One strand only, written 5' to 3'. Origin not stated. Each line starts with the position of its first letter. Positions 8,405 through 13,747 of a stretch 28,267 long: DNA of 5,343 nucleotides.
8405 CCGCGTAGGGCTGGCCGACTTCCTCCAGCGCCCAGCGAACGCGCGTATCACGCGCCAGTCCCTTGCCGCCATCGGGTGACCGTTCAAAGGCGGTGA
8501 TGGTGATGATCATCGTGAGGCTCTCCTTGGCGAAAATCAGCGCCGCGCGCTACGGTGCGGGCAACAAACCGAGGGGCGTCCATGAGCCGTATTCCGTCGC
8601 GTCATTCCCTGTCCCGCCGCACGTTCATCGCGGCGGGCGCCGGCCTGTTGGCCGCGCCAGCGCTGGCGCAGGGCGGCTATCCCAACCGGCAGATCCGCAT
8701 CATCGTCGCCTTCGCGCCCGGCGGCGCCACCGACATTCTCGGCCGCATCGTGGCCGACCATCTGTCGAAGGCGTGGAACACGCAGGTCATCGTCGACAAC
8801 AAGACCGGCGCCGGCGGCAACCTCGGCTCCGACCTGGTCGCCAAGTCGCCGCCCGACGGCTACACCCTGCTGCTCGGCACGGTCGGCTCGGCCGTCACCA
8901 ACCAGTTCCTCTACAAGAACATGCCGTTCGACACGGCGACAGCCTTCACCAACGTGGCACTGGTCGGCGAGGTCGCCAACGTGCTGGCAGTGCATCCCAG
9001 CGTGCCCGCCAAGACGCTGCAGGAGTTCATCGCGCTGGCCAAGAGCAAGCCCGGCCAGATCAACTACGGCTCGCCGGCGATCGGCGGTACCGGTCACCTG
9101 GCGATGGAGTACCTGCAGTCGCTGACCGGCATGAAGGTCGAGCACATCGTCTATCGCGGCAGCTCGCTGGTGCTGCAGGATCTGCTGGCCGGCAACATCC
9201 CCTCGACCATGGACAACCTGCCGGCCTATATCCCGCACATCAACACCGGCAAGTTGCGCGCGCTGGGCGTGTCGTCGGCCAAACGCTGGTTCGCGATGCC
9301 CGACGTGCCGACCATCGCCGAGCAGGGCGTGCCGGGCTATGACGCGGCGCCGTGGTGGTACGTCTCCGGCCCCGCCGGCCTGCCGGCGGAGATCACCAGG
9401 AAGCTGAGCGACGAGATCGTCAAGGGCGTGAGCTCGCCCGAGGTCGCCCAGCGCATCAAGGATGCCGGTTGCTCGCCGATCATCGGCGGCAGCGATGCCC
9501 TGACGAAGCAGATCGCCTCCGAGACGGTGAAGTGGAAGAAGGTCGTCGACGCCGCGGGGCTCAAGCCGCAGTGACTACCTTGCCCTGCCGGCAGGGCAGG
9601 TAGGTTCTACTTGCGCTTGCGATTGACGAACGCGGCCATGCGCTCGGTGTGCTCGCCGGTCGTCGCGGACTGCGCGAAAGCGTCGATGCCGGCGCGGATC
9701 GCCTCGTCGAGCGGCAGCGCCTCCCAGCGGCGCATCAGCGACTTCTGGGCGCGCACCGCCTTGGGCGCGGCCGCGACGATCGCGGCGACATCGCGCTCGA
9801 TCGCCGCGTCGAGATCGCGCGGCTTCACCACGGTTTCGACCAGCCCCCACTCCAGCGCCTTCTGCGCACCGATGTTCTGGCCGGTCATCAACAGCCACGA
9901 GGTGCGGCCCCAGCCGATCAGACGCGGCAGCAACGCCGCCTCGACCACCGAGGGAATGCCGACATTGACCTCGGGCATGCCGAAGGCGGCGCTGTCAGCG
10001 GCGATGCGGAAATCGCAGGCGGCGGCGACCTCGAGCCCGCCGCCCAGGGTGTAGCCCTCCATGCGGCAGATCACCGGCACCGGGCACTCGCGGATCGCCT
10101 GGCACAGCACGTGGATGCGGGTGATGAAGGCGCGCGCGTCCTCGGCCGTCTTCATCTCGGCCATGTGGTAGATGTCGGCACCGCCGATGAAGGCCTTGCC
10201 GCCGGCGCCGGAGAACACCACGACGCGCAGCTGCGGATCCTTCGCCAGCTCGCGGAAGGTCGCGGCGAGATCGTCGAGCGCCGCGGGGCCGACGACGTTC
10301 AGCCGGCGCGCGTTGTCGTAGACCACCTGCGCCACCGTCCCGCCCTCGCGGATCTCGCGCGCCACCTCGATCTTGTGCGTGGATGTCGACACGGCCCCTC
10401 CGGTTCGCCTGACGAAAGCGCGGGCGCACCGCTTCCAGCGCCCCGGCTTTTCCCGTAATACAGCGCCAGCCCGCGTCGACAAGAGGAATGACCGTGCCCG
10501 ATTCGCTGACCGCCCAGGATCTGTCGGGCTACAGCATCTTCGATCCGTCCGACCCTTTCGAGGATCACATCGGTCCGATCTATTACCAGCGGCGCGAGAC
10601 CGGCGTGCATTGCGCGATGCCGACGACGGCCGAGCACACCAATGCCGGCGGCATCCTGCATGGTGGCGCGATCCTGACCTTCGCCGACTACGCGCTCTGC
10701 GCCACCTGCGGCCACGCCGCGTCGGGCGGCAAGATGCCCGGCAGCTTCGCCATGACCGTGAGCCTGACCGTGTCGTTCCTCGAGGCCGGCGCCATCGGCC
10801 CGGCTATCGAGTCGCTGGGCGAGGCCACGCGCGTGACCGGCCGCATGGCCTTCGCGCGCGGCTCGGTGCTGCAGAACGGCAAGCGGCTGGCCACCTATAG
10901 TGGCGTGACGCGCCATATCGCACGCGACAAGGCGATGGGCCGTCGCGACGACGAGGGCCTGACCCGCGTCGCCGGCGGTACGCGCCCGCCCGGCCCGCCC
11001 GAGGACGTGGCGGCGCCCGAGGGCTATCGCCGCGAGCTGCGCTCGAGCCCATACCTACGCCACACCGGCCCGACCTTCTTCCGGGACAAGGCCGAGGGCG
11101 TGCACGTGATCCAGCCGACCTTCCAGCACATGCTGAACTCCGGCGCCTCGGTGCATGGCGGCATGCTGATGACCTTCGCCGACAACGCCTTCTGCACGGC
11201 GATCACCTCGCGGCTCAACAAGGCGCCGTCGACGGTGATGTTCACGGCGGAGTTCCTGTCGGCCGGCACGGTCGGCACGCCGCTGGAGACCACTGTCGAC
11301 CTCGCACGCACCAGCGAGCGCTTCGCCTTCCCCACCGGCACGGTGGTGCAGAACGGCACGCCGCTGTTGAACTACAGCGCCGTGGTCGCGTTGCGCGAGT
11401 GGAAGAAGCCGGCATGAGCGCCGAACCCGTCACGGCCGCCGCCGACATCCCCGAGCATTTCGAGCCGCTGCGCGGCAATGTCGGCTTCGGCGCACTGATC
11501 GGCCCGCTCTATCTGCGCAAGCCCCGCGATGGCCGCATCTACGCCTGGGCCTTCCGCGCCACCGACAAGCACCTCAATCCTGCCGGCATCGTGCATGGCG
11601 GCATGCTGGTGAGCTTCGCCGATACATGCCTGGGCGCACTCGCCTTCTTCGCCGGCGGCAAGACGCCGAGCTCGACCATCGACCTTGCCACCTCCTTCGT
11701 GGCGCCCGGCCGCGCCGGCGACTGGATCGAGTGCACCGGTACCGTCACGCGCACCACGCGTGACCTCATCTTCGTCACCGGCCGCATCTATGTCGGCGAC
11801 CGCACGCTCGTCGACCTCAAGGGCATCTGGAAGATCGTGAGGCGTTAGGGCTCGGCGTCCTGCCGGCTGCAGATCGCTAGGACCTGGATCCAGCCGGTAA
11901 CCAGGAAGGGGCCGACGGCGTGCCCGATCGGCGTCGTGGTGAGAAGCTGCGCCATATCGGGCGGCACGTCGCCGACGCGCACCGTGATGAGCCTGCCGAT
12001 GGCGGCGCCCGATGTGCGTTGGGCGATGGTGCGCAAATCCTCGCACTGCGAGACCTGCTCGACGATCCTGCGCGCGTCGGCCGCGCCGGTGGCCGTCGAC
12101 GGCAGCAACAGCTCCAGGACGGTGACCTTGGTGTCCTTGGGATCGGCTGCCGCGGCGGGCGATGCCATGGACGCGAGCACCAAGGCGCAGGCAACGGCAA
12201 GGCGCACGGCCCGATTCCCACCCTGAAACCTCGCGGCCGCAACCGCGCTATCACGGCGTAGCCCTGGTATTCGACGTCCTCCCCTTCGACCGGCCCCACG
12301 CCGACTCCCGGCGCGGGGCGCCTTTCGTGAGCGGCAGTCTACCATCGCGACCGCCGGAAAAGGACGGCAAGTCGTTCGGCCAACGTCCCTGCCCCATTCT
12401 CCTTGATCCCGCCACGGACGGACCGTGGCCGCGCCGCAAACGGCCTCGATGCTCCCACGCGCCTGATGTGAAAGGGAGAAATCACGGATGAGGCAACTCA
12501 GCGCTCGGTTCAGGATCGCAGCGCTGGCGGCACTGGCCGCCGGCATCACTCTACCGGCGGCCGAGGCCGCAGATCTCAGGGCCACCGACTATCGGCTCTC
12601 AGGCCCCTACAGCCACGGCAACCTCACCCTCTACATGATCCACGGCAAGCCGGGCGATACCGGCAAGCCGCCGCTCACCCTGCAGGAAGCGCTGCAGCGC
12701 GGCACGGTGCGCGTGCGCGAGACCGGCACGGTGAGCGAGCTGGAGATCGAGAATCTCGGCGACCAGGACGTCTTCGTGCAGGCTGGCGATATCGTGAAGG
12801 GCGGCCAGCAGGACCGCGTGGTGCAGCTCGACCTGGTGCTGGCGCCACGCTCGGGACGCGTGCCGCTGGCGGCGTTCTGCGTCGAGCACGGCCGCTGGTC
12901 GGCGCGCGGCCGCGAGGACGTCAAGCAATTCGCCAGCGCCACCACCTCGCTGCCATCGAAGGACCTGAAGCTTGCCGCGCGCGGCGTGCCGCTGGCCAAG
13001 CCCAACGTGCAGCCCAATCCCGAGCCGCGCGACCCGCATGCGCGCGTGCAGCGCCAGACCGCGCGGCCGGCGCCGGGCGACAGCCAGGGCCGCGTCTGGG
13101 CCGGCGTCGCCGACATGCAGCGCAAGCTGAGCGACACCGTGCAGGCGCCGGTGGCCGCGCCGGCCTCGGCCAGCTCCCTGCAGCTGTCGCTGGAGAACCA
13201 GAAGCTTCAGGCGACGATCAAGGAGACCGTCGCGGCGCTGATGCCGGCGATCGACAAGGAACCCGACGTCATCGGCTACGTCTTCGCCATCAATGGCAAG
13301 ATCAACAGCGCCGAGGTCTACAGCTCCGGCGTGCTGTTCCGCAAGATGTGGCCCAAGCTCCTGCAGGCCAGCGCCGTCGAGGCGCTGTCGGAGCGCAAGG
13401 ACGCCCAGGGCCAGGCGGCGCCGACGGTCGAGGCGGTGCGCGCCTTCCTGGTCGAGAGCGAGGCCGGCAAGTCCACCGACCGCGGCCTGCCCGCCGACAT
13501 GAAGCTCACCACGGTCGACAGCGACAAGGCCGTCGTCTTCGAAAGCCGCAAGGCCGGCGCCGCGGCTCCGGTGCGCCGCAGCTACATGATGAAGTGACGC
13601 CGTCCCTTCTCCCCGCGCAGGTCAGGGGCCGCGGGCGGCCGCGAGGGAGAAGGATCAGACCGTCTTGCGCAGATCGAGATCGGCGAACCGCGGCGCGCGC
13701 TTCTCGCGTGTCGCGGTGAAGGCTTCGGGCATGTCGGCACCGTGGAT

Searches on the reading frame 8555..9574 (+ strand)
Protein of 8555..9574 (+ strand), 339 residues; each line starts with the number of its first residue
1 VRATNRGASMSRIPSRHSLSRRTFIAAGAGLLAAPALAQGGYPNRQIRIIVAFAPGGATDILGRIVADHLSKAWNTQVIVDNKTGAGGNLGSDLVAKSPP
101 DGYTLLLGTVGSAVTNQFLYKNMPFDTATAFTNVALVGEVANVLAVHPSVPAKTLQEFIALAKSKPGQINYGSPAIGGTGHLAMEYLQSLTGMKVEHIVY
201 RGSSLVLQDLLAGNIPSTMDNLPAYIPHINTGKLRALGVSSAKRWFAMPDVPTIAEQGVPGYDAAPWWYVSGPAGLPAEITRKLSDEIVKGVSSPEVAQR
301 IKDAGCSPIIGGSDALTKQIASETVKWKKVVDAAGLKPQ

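Call 68: search_protein_families(library=pfam, proteins=[window:8555-9574:+], max_evalue=0.001)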
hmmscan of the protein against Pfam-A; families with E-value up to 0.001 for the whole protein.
window:8555-9574:+ (339 aa): 1 family
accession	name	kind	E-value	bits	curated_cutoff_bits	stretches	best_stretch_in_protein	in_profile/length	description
PF03401.19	TctC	-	1.8e-66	224.9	27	1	64-336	3-274/274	Tripartite tricarboxylate transporter family receptor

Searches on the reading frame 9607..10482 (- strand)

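Call 15: search_protein_families(library=pfam, proteins=[window:9607-10482:-], max_evalue=0.001)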
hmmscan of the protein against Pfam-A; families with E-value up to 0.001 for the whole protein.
window:9607-10482:- (291 aa): 2 families
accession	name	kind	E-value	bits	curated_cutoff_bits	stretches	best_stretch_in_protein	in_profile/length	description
PF00378.25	ECH_1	-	6.7e-42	144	27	1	48-289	4-244/251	Enoyl-CoA hydratase/isomerase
PF16113.10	ECH_2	-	3.3e-33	116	27.2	1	56-239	7-191/335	Enoyl-CoA hydratase/isomerase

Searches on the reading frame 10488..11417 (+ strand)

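Call 15: search_protein_families(library=pfam, proteins=[window:10488-11417:+], max_evalue=0.001)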
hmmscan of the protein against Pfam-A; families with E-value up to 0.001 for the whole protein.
window:10488-11417:+ (309 aa): 2 families
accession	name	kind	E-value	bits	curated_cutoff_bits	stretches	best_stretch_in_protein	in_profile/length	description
PF03061.28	4HBT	-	6.1e-14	52.5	20.6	2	54-132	1-75/79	Thioesterase superfamily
PF13622.12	4HBT_3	-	9.2e-12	45.5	24.3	1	219-298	9-80/83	Acyl-CoA thioesterase N-terminal domain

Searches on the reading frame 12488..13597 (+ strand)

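Call 15: search_protein_families(library=pfam, proteins=[window:12488-13597:+], max_evalue=0.001)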
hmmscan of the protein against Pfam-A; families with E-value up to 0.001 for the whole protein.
window:12488-13597:+ (369 aa): 1 family
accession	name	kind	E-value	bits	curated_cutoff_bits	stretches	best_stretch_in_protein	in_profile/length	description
PF20208.3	ARPP-1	-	6.9e-58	196.7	27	1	35-333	2-265/297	ARG and Rhodanese-Phosphatase-superfamily-associated Protein domain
